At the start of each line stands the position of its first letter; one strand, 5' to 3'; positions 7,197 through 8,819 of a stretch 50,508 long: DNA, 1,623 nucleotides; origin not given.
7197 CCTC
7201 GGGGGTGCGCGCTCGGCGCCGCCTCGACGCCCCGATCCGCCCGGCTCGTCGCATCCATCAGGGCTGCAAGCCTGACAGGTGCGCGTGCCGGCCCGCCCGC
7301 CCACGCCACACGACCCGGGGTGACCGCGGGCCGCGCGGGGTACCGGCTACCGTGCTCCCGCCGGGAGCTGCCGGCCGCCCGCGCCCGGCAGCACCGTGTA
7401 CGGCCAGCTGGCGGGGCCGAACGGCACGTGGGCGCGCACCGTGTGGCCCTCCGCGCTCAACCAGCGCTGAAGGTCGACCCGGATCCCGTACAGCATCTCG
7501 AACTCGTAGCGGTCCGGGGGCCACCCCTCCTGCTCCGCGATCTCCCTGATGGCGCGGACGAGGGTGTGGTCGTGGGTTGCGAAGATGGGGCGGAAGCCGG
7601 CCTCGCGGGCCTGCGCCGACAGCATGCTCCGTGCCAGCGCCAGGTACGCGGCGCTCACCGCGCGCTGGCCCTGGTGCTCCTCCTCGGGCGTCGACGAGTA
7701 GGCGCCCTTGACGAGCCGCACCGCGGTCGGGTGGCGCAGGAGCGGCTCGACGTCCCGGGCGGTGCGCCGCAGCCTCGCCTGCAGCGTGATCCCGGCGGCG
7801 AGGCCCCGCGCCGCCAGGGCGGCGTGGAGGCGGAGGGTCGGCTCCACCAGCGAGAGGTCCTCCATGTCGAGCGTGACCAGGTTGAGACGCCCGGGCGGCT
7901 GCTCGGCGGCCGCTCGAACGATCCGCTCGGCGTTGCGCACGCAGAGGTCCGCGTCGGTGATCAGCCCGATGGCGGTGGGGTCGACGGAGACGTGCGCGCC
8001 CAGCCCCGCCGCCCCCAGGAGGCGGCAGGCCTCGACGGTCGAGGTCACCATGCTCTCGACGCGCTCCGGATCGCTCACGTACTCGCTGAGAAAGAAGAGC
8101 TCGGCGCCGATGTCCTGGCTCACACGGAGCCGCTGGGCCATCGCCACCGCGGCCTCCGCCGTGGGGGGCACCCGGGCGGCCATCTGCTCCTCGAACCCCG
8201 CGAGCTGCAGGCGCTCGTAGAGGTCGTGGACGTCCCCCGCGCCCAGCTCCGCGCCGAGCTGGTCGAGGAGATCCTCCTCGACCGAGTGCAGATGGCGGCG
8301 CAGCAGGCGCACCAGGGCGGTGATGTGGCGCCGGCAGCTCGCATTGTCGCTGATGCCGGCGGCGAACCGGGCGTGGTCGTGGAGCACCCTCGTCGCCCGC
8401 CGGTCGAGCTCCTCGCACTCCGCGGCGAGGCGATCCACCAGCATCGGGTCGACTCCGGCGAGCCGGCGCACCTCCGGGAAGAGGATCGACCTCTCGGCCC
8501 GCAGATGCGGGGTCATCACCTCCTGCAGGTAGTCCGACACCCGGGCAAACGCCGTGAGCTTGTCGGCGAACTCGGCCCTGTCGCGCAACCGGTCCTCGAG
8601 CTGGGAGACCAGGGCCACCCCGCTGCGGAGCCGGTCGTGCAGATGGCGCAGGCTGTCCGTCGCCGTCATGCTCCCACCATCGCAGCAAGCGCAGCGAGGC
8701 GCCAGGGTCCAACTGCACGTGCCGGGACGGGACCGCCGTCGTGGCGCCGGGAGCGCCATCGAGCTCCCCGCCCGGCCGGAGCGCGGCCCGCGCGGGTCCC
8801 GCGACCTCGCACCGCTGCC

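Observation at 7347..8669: Hemerythrin-domain::proline dehydrogenase fusion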

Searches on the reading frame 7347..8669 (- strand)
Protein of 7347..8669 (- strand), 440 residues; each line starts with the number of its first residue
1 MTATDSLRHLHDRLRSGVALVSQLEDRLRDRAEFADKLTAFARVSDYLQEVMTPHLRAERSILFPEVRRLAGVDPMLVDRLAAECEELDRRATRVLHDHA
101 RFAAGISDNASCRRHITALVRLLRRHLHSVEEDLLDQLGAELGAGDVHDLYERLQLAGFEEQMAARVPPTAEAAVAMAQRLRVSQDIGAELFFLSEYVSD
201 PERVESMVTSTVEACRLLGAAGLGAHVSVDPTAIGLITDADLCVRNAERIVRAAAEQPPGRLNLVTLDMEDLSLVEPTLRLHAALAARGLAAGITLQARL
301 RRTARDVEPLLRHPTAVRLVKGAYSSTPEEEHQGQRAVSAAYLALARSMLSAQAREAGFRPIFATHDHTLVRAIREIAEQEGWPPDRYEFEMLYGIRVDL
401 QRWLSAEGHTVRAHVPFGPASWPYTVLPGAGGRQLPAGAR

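Call 3: search_protein_families(library=pfam, proteins=[window:7347-8669:-], max_evalue=1)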
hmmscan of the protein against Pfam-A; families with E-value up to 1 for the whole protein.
window:7347-8669:- (440 aa): 2 families
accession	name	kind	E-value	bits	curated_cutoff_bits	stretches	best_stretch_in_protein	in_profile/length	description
PF01619.24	Pro_dh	-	1e-20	74.9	27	1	185-419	11-254/278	Proline dehydrogenase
PF01814.28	Hemerythrin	-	8.5e-13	49.3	25.3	1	3-137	2-126/127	Hemerythrin HHE cation binding domain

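Call 5: find_homologous_proteins(query=window:7347-8669:-, max_evalue=0.00001)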
Query window:7347-8669:- (440 aa): 163 proteins with E <= 0.00001 among 8000 candidates; the best 120 are listed.
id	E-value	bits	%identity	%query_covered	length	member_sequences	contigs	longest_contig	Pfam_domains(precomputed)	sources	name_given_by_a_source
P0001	1.2e-280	949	100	100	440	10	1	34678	PF01814.29,PF01619.25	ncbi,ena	-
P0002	1.8e-214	731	78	98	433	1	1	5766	PF01814.29,PF01619.25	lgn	-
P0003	1.9e-189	648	72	97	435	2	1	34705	PF01814.29,PF01619.25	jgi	-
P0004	2.7e-172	592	67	98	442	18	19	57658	PF01814.29,PF01619.25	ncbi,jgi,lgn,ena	jgi:proline dehydrogenase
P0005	3.8e-172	591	65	98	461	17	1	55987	PF01814.29,PF01619.25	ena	-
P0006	1.8e-171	589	66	98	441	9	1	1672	PF01814.29,PF01619.25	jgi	jgi:proline dehydrogenase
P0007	1.0e-170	587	66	98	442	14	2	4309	PF01814.29,PF01619.25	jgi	jgi:proline dehydrogenase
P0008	2.4e-170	585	66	98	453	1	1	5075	PF01814.29,PF01619.25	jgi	jgi:proline dehydrogenase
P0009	2.8e-169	582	65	98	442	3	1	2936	PF01814.29,PF01619.25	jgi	jgi:proline dehydrogenase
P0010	3.7e-169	582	66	98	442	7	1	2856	PF01814.29,PF01619.25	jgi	jgi:proline dehydrogenase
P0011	2.9e-168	579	66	95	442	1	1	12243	PF01814.29,PF01619.25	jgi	jgi:proline dehydrogenase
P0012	4.8e-168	578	63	100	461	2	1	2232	PF01814.29,PF01619.25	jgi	jgi:proline dehydrogenase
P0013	6.9e-168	577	64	98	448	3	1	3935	PF01814.29,PF01619.25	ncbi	ncbi:MAG: proline dehydrogenase family protein [Candidatus Dormibacteria bacterium]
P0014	9.2e-168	577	64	97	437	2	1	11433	PF01814.29,PF01619.25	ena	-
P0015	3.5e-167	575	66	98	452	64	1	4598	PF01814.29,PF01619.25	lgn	-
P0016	7.9e-167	574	65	96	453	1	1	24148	PF01814.29,PF01619.25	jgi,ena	jgi:proline dehydrogenase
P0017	1.5e-166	573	66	98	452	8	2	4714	PF01814.29,PF01619.25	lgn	-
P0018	7.2e-166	571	63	100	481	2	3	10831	PF01814.29,PF01619.25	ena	-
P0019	1.2e-164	567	63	98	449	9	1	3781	PF01814.29,PF01619.25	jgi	-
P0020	1.7e-164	566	62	99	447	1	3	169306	PF01814.29,PF01619.25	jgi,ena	jgi:proline dehydrogenase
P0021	2.4e-164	566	63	100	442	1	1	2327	PF01814.29,PF01619.25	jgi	jgi:proline dehydrogenase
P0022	6.0e-163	561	63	98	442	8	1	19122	PF01814.29,PF01619.25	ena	-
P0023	1.5e-162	560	64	95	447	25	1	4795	PF01814.29,PF01619.25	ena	-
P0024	1.8e-162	559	63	100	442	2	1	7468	PF01814.29,PF01619.25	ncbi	-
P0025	6.2e-162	558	66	94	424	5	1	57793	PF01814.29,PF01619.25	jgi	jgi:proline dehydrogenase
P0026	4.0e-143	496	60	97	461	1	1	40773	PF01814.29,PF01619.25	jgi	jgi:proline dehydrogenase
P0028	2.1e-118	414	68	69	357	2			PF01814.29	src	-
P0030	2.5e-92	328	63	58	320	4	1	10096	PF01814.29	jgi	jgi:hemerythrin-like domain-containing protein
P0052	1.8e-73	266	55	55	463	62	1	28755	PF04134.18,PF01619.25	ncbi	-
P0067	1.7e-70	257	51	57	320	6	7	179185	PF01619.25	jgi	-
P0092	1.3e-54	204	47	58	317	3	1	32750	PF01619.25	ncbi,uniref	ncbi:proline dehydrogenase family protein [Achromobacter spanius]|uniref:proline dehydrogenase famil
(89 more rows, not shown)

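Call 6: search_protein_families(library=ncbifam, proteins=[window:7347-8669:-], max_evalue=0.01)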
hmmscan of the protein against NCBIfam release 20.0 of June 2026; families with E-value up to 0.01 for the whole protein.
window:7347-8669:- (440 aa): 3 families
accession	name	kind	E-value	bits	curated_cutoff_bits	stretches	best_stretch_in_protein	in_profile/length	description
NF045947.1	ProDh_Thermus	equivalog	2.5e-44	151.7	500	1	172-425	42-286/307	proline dehydrogenase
NF008869.0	PRK11904.1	equivalog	1.9e-06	26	747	1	315-418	349-457/1042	bifunctional proline dehydrogenase/L-glutamate gamma-semialdehyde dehydrogenase PutA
NF008772.0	PRK11809.1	equivalog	0.0013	16.4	1750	1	339-397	463-517/1318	trifunctional transcriptional regulator/proline dehydrogenase/L-glutamate gamma-semialdehyde dehydrogenase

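Call 10: search_solved_structures(query=window:7347-8669:-, max_evalue=0.01, show_alignments=3)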
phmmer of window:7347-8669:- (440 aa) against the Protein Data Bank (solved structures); distinct sequences matched with E-value up to 0.01: 6.
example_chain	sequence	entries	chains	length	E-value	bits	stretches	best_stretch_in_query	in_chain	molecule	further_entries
5m42_A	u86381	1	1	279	8e-34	120.9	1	170-425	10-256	Proline dehydrogenase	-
2ekg_A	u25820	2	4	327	2.6e-33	119.2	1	170-425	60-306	Proline dehydrogenase/delta-1-pyrroline-5-carboxylate dehydrogenase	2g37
4h6q_A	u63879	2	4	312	2.1e-23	86.6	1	170-422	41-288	Proline dehydrogenase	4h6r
5ur2_A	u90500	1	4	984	4.7e-06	29.4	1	265-419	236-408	Bifunctional protein PutA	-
4nm9_A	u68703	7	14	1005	9.1e-06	28.5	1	292-419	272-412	Proline dehydrogenase and Delta-1-pyrroline-5-carboxylate dehydrogenase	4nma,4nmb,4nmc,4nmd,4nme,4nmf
7na0_A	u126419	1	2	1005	1e-05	28.4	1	292-419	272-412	Bifunctional protein PutA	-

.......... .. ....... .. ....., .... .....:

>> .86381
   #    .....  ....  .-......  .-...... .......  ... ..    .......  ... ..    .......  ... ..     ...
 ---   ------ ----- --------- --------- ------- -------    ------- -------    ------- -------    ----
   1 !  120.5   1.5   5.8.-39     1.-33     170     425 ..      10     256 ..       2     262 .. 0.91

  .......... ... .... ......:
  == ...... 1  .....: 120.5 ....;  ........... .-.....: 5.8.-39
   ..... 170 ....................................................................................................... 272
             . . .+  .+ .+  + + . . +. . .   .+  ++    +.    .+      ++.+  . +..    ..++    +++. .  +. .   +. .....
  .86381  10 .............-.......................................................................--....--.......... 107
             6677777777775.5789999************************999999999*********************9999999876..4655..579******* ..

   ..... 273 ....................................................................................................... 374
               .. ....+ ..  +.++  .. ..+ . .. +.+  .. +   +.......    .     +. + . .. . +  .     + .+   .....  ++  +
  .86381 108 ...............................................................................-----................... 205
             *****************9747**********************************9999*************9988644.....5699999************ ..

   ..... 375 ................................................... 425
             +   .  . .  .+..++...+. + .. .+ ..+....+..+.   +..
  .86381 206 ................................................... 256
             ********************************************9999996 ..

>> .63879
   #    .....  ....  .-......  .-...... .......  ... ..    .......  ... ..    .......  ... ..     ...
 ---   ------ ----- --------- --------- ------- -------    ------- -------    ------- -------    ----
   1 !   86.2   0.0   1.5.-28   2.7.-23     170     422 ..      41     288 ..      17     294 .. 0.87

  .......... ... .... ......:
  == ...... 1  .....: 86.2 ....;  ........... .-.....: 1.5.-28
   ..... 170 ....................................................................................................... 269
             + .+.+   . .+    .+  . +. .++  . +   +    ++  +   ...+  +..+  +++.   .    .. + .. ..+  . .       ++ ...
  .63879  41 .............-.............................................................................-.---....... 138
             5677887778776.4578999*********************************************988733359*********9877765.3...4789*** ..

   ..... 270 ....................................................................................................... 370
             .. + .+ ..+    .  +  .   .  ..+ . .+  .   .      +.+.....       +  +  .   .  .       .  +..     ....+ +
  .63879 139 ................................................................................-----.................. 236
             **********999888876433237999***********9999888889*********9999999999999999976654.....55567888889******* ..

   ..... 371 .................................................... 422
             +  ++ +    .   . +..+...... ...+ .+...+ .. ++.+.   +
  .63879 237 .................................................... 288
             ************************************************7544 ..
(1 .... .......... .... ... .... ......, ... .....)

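Call 12: find_encoding_contigs(protein=P0004, flank=8000, max_places=4)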
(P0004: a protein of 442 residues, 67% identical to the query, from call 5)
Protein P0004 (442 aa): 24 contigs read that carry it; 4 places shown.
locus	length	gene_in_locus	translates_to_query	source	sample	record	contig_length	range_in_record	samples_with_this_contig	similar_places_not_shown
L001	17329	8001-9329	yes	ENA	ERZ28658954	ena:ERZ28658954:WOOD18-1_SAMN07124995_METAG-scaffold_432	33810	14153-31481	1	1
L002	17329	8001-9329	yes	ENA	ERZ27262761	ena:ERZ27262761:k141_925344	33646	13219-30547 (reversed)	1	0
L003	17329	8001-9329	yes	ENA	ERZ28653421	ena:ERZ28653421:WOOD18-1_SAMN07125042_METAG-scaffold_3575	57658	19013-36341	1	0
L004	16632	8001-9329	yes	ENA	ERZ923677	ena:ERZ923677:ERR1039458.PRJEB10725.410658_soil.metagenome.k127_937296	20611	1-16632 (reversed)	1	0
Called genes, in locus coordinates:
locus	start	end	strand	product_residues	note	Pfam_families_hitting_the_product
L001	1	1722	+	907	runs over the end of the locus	PF13302:Acetyltransf_3, PF00583:Acetyltransf_1, PF02629:CoA_binding, PF13380:CoA_binding_2, PF13607:Succ_CoA_lig, PF19045:Ligase_CoA_2, PF13549:ATP-grasp_5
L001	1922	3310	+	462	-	PF01654:Cyt_bd_oxida_I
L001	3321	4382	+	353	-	PF02322:Cyt_bd_oxida_II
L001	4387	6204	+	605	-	PF00664:ABC_membrane, PF13304:AAA_21 (faint), PF00005:ABC_tran, PF02463:SMC_N (faint)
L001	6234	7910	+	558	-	PF00005:ABC_tran, PF13304:AAA_21 (faint)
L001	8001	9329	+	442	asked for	PF01814:Hemerythrin, PF01619:Pro_dh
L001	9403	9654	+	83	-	PF01455:HupF_HypC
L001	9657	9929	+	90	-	PF01455:HupF_HypC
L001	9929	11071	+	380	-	PF01924:HypD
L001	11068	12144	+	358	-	PF00586:AIRS, PF02769:AIRS_C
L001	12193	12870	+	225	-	PF02674:Colicin_V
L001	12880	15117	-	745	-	PF00708:Acylphosphatase, PF07503:zf-HYPF, PF01300:Sua5_yciO_yrdC, PF17788:HypF_C, PF22521:HypF_C_2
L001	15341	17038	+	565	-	PF02776:TPP_enzyme_N, PF00205:TPP_enzyme_M, PF02775:TPP_enzyme_C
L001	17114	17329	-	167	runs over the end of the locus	PF00582:Usp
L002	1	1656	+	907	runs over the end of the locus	PF13302:Acetyltransf_3, PF00583:Acetyltransf_1, PF02629:CoA_binding, PF13380:CoA_binding_2, PF13607:Succ_CoA_lig, PF19045:Ligase_CoA_2, PF13549:ATP-grasp_5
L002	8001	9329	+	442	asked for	PF01814:Hemerythrin, PF01619:Pro_dh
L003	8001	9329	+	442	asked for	PF01814:Hemerythrin, PF01619:Pro_dh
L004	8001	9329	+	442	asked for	PF01814:Hemerythrin, PF01619:Pro_dh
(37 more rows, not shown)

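Call 13: find_encoding_contigs(protein=P0020, flank=8000, max_places=2)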
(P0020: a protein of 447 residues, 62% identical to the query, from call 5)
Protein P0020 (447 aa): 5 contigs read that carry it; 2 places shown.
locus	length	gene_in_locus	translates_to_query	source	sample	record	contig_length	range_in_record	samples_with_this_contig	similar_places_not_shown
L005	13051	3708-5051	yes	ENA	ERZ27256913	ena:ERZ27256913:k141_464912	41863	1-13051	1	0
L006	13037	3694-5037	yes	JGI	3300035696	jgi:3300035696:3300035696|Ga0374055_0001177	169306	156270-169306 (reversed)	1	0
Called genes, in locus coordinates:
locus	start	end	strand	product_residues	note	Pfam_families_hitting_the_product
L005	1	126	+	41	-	?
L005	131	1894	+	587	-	PF00664:ABC_membrane, PF13304:AAA_21 (faint), PF00005:ABC_tran, PF02463:SMC_N (faint)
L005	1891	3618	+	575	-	PF00664:ABC_membrane, PF00005:ABC_tran, PF13304:AAA_21 (faint)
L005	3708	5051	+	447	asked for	PF01814:Hemerythrin, PF01619:Pro_dh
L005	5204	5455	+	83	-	PF01455:HupF_HypC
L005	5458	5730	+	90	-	PF01455:HupF_HypC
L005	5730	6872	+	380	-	PF01924:HypD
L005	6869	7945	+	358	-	PF00586:AIRS, PF02769:AIRS_C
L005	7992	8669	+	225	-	PF02674:Colicin_V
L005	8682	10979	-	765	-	PF00708:Acylphosphatase, PF07503:zf-HYPF, PF01300:Sua5_yciO_yrdC, PF17788:HypF_C, PF22521:HypF_C_2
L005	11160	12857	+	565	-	PF02776:TPP_enzyme_N, PF00205:TPP_enzyme_M, PF02775:TPP_enzyme_C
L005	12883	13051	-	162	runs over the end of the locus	PF03928:HbpS-like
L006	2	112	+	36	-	?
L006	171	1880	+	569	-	PF00664:ABC_membrane, PF13304:AAA_21 (faint), PF00005:ABC_tran, PF02463:SMC_N (faint)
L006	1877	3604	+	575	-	PF00664:ABC_membrane, PF00005:ABC_tran, PF13304:AAA_21 (faint)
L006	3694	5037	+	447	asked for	PF01814:Hemerythrin, PF01619:Pro_dh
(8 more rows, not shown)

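Call 17: find_encoding_contigs(protein=P0003, flank=8000, max_places=2)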
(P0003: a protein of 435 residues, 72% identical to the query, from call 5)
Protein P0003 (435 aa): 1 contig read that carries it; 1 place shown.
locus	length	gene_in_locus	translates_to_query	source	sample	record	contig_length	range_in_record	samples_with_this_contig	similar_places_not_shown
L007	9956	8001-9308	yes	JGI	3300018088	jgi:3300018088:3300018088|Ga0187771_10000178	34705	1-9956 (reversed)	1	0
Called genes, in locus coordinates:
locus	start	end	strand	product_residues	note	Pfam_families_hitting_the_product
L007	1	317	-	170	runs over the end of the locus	PF12724:Flavodoxin_5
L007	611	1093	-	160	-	PF13602:ADH_zinc_N_2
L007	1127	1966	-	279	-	PF00440:TetR_N, PF13305:TetR_C_33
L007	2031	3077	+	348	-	PF02826:2-Hacid_dh_C (faint), PF01370:Epimerase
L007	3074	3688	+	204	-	-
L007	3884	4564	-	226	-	PF00596:Aldolase_II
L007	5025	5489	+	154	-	PF00903:Glyoxalase, PF12681:Glyoxalase_2 (weak), PF18029:Glyoxalase_6, PF22677:Ble-like_N (faint)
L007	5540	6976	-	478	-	PF13231:PMT_2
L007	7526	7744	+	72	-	-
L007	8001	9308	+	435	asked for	PF01814:Hemerythrin, PF01619:Pro_dh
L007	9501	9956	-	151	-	?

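Call 18: find_encoding_contigs(protein=P0026, flank=8000, max_places=2)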
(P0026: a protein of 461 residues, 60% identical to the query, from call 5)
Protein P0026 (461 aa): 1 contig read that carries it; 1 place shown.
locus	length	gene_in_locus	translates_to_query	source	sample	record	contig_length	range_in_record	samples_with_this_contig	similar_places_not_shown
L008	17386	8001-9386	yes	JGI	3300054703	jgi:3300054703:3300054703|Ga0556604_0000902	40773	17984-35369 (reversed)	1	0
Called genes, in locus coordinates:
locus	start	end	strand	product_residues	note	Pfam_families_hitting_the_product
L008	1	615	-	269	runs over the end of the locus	PF02625:XdhC_CoxI, PF13478:XdhC_C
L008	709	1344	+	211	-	PF01810:LysE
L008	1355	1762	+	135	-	PF03795:YCII (faint)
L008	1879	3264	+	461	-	PF01654:Cyt_bd_oxida_I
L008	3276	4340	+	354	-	PF02322:Cyt_bd_oxida_II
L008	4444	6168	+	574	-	PF00664:ABC_membrane, PF00005:ABC_tran, PF02463:SMC_N (faint)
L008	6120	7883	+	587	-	PF00005:ABC_tran, PF13304:AAA_21 (faint)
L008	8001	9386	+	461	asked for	PF01814:Hemerythrin, PF01619:Pro_dh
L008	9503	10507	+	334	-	-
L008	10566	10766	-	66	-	PF00313:CSD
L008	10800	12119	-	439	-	PF00270:DEAD, PF04851:ResIII (weak), PF00271:Helicase_C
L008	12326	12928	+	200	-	PF20408:Abhydrolase_11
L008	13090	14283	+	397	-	PF12704:MacB_PCD, PF02687:FtsX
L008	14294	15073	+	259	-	PF00005:ABC_tran, PF13555:AAA_29 (weak), PF13304:AAA_21 (faint)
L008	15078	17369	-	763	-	PF03176:MMPL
